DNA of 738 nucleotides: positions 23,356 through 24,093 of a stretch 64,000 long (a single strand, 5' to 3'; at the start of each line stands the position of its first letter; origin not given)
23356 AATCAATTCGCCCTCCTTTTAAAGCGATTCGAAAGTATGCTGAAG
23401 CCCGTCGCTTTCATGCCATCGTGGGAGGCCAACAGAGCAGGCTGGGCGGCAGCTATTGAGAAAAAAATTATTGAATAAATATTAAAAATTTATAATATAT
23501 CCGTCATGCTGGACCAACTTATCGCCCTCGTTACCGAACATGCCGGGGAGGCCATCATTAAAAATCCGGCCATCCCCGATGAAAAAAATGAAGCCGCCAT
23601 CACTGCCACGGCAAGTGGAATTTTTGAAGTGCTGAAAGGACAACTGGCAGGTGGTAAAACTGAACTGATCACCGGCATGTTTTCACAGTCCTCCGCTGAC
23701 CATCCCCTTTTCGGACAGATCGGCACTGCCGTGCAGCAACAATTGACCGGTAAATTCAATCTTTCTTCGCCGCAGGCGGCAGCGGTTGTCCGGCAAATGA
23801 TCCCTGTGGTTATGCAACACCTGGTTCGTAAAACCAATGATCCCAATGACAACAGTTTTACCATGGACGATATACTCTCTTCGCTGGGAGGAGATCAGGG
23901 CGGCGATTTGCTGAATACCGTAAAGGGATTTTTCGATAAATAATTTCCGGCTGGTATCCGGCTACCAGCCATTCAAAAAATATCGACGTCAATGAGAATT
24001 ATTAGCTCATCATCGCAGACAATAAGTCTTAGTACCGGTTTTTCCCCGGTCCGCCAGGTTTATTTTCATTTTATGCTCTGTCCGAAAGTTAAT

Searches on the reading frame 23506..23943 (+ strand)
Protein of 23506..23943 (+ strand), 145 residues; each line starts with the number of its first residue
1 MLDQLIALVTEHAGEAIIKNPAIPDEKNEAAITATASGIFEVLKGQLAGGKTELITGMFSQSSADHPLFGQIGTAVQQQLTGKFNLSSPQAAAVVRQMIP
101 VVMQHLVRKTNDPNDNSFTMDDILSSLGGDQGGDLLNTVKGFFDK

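Call 12: search_protein_families(library=pfam, proteins=[window:23506-23943:+], max_evalue=0.001)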
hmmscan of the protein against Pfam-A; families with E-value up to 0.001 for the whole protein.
window:23506-23943:+ (145 aa): 1 family
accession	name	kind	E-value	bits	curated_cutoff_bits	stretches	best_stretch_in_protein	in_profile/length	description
PF06078.17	DUF937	-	6.5e-07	30.3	25.4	1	68-143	3-75/135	Bacterial protein of unknown function (DUF937)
